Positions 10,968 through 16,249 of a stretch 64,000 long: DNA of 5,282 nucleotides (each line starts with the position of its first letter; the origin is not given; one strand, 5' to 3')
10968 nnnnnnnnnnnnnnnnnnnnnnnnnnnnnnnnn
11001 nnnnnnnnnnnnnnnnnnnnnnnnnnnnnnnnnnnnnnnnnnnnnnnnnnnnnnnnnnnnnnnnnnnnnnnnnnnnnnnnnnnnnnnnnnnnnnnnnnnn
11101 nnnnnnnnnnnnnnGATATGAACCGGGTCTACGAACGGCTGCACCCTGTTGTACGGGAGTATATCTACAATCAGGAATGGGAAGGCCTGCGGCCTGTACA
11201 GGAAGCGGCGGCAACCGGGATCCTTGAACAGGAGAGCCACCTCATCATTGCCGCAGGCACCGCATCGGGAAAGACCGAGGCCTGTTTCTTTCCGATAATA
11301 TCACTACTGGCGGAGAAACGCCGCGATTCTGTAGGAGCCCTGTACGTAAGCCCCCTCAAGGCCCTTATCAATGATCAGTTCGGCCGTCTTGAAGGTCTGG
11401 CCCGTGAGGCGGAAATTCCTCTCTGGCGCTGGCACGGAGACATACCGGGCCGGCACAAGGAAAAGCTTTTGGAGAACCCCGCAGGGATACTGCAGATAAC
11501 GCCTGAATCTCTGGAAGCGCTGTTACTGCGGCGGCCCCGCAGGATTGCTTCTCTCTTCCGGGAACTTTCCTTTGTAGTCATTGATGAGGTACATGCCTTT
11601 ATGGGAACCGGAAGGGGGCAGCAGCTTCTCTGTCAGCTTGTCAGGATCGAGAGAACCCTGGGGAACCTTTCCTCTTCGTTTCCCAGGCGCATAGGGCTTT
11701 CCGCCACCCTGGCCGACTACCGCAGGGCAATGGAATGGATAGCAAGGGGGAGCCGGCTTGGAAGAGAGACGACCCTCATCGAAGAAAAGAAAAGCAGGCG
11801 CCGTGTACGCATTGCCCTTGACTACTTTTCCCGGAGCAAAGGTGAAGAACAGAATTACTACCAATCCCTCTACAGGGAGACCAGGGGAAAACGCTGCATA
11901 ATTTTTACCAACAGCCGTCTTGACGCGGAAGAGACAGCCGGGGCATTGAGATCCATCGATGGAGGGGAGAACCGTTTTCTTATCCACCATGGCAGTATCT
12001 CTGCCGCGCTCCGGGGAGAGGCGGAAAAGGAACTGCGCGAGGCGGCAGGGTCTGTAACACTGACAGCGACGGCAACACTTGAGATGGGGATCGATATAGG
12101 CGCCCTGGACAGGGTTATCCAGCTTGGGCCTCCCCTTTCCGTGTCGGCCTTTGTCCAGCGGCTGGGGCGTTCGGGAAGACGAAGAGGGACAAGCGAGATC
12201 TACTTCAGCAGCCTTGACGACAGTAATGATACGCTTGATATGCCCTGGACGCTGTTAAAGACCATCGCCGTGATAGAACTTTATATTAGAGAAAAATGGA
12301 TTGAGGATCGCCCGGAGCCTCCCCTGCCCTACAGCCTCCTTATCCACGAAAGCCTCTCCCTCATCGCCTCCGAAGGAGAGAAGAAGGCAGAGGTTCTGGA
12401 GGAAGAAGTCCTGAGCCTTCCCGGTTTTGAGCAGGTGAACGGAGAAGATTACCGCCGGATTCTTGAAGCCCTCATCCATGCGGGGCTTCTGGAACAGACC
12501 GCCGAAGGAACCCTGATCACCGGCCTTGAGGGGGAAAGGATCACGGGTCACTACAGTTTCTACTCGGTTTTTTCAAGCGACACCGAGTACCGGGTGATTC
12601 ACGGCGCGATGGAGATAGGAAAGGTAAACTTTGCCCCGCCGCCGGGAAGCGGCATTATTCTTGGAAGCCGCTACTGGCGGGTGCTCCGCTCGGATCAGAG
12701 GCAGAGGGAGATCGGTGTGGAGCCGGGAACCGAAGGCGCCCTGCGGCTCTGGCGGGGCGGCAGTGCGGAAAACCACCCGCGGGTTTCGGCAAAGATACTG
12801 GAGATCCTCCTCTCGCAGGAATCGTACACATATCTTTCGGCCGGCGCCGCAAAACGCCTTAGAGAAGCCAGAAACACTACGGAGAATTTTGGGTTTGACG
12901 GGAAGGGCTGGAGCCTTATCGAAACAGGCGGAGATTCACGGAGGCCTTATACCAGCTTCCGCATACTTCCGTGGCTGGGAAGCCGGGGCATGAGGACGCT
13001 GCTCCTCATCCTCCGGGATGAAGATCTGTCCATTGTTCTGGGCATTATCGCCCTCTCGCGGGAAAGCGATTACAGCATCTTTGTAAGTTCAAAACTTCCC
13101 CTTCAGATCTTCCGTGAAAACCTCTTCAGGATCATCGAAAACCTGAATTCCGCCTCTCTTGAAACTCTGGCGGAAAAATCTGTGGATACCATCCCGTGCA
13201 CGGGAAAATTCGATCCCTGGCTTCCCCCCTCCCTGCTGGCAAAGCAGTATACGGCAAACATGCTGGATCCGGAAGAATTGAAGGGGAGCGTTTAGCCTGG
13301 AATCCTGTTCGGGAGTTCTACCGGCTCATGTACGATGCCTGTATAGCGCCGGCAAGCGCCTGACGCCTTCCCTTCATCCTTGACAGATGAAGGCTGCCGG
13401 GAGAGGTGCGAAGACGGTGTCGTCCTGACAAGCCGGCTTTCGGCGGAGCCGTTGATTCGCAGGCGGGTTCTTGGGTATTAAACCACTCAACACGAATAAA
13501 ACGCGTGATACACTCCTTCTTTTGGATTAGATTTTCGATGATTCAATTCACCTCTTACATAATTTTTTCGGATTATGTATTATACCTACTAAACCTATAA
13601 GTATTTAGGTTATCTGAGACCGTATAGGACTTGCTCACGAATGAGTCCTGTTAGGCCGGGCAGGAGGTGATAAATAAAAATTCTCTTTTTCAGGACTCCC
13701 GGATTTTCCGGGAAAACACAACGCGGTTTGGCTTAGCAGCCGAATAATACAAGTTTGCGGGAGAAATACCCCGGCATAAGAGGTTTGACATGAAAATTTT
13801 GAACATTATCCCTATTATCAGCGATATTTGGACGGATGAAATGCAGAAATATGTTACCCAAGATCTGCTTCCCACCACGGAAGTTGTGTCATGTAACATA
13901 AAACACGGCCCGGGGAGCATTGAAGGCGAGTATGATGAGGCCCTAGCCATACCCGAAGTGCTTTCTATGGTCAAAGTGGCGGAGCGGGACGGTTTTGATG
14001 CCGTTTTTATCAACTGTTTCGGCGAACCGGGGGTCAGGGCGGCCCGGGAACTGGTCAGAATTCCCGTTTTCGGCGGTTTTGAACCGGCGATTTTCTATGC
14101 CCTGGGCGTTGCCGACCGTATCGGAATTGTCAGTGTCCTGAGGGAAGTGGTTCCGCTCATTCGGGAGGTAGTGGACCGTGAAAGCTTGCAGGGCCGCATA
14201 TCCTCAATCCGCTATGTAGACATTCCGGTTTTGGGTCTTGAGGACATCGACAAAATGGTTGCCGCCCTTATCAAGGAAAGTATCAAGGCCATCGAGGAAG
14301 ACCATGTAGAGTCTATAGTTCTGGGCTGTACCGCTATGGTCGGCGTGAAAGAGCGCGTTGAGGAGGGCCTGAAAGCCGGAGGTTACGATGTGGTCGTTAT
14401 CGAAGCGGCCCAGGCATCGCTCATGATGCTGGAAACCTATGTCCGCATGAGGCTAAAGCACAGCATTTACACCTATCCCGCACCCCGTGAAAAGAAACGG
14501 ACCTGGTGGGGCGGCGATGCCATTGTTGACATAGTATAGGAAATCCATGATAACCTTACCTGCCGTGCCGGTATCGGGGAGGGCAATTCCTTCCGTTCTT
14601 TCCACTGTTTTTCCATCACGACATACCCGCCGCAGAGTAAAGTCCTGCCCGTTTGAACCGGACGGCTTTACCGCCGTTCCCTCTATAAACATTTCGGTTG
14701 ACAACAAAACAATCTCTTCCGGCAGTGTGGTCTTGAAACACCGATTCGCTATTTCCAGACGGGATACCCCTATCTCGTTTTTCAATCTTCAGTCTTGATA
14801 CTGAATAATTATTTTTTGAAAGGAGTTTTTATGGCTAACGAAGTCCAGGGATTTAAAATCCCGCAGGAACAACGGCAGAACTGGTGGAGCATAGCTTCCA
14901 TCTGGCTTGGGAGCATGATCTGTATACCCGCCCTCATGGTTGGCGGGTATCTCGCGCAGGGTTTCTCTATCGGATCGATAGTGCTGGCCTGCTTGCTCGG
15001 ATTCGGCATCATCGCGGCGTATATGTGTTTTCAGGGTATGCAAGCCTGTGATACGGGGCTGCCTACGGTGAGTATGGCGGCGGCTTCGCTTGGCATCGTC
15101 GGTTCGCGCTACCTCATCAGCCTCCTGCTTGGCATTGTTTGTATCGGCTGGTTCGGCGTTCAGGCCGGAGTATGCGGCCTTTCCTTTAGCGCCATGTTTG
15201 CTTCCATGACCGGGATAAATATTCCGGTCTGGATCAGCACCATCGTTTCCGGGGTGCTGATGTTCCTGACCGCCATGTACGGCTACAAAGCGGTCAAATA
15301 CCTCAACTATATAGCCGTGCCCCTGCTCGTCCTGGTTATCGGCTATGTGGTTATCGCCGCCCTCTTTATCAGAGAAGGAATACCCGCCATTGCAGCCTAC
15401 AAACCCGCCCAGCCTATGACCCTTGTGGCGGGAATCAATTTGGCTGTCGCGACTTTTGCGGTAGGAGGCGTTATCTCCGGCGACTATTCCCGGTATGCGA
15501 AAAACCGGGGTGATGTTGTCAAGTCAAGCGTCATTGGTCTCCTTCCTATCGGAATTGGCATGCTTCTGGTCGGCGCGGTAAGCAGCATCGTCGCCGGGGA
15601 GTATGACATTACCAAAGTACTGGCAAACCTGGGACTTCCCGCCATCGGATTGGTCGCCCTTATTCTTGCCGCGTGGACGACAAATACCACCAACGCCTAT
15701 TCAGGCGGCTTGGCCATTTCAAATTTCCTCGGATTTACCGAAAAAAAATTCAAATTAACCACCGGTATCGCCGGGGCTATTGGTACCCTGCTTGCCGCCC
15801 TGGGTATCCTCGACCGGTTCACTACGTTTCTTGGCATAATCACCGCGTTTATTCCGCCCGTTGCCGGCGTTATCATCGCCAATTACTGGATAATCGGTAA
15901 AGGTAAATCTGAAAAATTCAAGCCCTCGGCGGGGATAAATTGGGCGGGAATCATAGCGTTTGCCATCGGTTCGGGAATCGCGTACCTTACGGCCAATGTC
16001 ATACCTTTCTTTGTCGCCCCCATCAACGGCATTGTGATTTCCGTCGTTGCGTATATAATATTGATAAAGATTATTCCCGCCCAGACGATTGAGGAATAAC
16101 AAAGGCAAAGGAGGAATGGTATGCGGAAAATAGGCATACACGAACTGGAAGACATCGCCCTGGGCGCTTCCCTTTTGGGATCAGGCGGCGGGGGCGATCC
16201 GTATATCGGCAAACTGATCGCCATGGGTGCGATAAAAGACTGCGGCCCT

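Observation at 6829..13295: TerB-N/TerB-C protein, DUF2791-type ATPase and Lhr-like helicase: a Shango-type candidate anti-phage cassette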

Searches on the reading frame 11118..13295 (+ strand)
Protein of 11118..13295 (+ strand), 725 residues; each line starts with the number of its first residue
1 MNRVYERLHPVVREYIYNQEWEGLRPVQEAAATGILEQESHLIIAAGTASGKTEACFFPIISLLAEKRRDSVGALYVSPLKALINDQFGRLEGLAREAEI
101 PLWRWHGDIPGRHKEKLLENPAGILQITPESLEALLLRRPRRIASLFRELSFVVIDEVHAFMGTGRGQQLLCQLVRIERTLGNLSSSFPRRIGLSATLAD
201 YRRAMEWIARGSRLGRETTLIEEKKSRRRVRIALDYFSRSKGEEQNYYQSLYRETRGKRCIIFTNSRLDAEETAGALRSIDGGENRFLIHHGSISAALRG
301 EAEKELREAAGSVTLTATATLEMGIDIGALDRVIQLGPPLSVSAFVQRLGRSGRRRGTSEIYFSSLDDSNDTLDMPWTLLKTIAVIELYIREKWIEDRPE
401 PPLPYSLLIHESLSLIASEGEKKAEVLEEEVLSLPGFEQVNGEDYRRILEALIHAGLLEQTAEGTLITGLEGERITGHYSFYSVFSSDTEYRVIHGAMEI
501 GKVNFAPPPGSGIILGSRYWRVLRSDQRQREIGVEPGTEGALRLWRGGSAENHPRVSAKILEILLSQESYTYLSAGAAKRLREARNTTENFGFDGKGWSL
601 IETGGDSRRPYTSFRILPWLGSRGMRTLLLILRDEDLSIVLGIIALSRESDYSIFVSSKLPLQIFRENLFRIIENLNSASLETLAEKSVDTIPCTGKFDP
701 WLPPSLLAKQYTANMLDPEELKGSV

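Call 3: search_protein_families(library=pfam, proteins=[window:11118-13295:+], max_evalue=0.01)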
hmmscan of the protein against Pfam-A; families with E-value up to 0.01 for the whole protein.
window:11118-13295:+ (725 aa): 4 families
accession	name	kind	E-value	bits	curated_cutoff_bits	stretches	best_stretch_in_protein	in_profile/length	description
PF00270.35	DEAD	-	3e-26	92.6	26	1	25-199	1-161/167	DEAD/DEAH box helicase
PF00271.37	Helicase_C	-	3.1e-16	60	23.5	1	250-355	8-109/110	Helicase conserved C-terminal domain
PF04851.21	ResIII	-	1.8e-05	25.1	22.5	1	24-198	4-162/164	Type III restriction enzyme, res subunit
PF22590.2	Cas3-like_C_2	-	4.6e-05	24.1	27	1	257-356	2-105/106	CRISPR-associated nuclease/helicase Cas3, C-terminal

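Call 4: search_protein_families(library=padloc, proteins=[window:11118-13295:+], max_evalue=0.01)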
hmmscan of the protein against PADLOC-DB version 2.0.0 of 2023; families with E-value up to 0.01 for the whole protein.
window:11118-13295:+ (725 aa): 58 families (the best 25 are shown)
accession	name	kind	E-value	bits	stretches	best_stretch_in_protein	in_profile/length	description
PDLC03960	SngC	-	2.7e-201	669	1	3-722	4-714/720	-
PDLC02503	BrxHI|BrxHII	-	1.5e-123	411.5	1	4-719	4-682/698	BrxHI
PDLC02501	BrxHI|BrxHII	-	2.6e-73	245.5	1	20-585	20-573/925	BrxHI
PDLC02897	DpdJ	-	2.7e-25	86.4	1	27-358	103-454/1570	DpdJ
PDLC03928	PsyrT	-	3e-20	70.1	1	6-358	6-338/689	-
PDLC00037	DruE3|DruE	-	7.3e-19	65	2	34-200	112-301/2055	SNF2 family N-terminal domain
PDLC02864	DpdF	-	3.1e-18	63.9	1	21-359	20-332/610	DpdF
PDLC02896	DpdJ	-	4.4e-16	55.8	3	316-358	585-627/1487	DpdJ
PDLC00035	DruE3|DruE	-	5.2e-16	55.5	2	37-204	117-305/1460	SNF2 family N-terminal domain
PDLC00036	DruE3|DruE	-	1.4e-15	53.5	2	35-93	104-164/2023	SNF2 family N-terminal domain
PDLC01761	Cas3b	-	9.9e-15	52.3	1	17-361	214-541/705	-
PDLC01767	Cas3e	-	3.8e-14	50.1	2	151-356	328-520/680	-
PDLC00013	DruE1|DruE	-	5.1e-14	49.1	2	28-93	96-169/1776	SNF2 family N-terminal domain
PDLC01196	Cas3d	-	6.6e-14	49.4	2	35-100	25-83/594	CAS-I-D; effector_G3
PDLC01252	Cas3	-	7e-13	46.7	1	42-356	2-289/324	CAS-I; effector_G3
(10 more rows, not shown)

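Call 7: search_protein_families(library=ncbifam, proteins=[window:11118-13295:+], max_evalue=0.01)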
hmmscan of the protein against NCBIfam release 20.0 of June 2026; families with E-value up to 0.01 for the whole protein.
window:11118-13295:+ (725 aa): 27 families (the best 25 are shown)
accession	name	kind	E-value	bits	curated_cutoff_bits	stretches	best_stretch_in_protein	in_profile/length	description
TIGR04121.1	DEXH_lig_assoc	equivalog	3.2e-60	203.8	850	1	12-456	3-438/804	ligase-associated DNA damage response DEXH box helicase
NF010338.0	PRK13767.1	equivalog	3.1e-53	181.2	849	1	3-355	14-385/877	ATP-dependent helicase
TIGR03817.1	DECH_helic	hypoth_equivalog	3.3e-32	111.6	874.1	1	31-372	43-390/742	helicase/secretion neighborhood putative DEAH-box helicase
NF007284.0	PRK09751.1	equivalog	1.3e-28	98.9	1496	2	25-208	31-227/1538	ATP-dependent helicase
NF008744.0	PRK11776.1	equivalog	9.9e-16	57.3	524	1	12-355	15-336/460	ATP-dependent RNA helicase DbpA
NF041067.1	DpdJ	equivalog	4.2e-15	54.5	800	2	31-90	157-224/1482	protein DpdJ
TIGR01389.1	recQ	equivalog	4.7e-15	55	640.2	1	22-360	12-323/591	DNA helicase RecQ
NF040935.1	helicase_Hel308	equivalog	1.8e-14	52.9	1200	1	12-279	15-269/704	ATP-dependent DNA helicase Hel308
NF002654.0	PRK02362.1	equivalog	6.7e-12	44.5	887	1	13-274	13-260/739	ATP-dependent DNA helicase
TIGR02621.3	cas3_GSU0051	exception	8.6e-12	44.7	400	1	146-355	164-373/854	type I-G CRISPR-associated helicase/endonuclease Cas3g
TIGR00614.1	recQ_fam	subfamily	1.6e-11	43.7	219.8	1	22-360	10-325/470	RecQ family ATP-dependent DNA helicase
TIGR01587.1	cas3_core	equivalog_domain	8.1e-11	41.6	102.45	1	42-364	2-332/358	CRISPR-associated helicase Cas3'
NF008394.0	PRK11192.1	equivalog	9.3e-11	41.2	507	1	18-355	20-341/441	ATP-dependent RNA helicase SrmB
NF041063.1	DpdF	equivalog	1.1e-10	40.8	550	1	35-356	154-473/813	protein DpdF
NF053631.1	RNA_helic_CshA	equivalog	1.7e-10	40.4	646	1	11-355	9-331/434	degradosome RNA helicase CshA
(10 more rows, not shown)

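Call 50: search_solved_structures(query=window:11118-13292:+, max_evalue=1e-10)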
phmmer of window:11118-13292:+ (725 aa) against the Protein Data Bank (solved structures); distinct sequences matched with E-value up to 1e-10: 16.
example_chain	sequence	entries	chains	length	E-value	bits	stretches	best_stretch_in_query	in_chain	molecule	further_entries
5v9x_A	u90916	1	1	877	3.2e-28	101.8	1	21-201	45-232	ATP-dependent DNA helicase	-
7lhl_A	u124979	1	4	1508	2.6e-27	98.8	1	21-201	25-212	ATP-dependent DNA helicase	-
6znp_A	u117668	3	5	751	3.8e-20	75.1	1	37-362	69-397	Uncharacterized ATP-dependent helicase YprA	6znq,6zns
6qv3_A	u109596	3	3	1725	3.9e-14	55.2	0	33-207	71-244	Pre-mRNA splicing helicase-like protein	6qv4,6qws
5m59_A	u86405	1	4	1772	4.4e-14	55.1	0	33-207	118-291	Pre-mRNA splicing helicase-like protein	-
6qdv_B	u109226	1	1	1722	3.8e-12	48.6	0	22-304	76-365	U5 small nuclear ribonucleoprotein 200 kDa helicase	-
4f91_B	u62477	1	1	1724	3.9e-12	48.6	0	22-304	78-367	U5 small nuclear ribonucleoprotein 200 kDa helicase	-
4f92_B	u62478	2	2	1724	3.9e-12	48.6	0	22-304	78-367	U5 small nuclear ribonucleoprotein 200 kDa helicase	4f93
5urj_A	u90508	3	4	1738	4e-12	48.6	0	22-304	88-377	U5 small nuclear ribonucleoprotein 200 kDa helicase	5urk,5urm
4kit_B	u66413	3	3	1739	4e-12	48.6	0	22-304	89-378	U5 small nuclear ribonucleoprotein 200 kDa helicase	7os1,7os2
6s8q_B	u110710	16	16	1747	4e-12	48.6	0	22-304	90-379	U5 small nuclear ribonucleoprotein 200 kDa helicase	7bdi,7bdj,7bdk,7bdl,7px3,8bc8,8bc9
3jcr_C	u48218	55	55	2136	7.1e-12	47.7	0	22-304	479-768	hBrr2 | U5 small nuclear ribonucleoprotein 200 kDa helicase | Brr2, U5 small nuclear ribonucleoprotein 200 kDa helicase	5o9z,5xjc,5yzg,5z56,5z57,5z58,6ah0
6s8o_B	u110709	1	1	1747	7.4e-12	47.7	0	22-304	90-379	U5 small nuclear ribonucleoprotein 200 kDa helicase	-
6s9i_B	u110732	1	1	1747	1.3e-11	46.9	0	22-304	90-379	U5 small nuclear ribonucleoprotein 200 kDa helicase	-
4d25_A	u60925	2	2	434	1.5e-11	46.7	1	23-368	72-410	BMVLG PROTEIN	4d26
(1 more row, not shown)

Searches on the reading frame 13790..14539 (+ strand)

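Call 8: search_protein_families(library=pfam, proteins=[window:13790-14539:+], max_evalue=0.001)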
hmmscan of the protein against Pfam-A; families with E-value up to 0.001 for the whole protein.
window:13790-14539:+ (249 aa): 1 family
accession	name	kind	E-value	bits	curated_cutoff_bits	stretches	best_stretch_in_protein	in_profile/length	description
PF01177.27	Asp_Glu_race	-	1.3e-36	126.8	31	1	14-210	12-207/211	Asp/Glu/Hydantoin racemase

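Call 9: search_protein_families(library=padloc, proteins=[window:13790-14539:+], max_evalue=0.00001)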
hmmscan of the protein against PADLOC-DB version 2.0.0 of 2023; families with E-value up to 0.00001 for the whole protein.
window:13790-14539:+ (249 aa): 0 families

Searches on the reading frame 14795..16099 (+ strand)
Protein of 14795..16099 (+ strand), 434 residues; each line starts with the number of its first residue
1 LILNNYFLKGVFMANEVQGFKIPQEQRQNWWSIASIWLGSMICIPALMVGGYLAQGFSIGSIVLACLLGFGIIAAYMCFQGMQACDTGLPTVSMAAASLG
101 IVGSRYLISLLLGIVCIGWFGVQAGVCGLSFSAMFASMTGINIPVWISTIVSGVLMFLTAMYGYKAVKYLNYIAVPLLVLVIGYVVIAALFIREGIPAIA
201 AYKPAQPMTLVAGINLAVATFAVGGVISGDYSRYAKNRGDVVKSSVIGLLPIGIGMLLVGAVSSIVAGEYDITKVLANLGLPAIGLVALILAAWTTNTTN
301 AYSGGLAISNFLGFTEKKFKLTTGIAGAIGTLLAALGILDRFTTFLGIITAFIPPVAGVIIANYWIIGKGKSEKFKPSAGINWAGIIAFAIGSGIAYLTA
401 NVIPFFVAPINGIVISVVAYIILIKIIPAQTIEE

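Call 8: search_protein_families(library=pfam, proteins=[window:14795-16099:+], max_evalue=0.001)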
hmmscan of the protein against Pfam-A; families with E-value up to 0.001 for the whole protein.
window:14795-16099:+ (434 aa): 1 family
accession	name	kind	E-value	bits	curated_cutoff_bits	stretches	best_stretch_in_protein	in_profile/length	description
PF02133.21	Transp_cyt_pur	-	8.2e-35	120.9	23.5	1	22-399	2-416/440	Permease for cytosine/purines, uracil, thiamine, allantoin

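Call 9: search_protein_families(library=padloc, proteins=[window:14795-16099:+], max_evalue=0.00001)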
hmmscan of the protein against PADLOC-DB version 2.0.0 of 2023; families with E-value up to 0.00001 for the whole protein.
window:14795-16099:+ (434 aa): 0 families
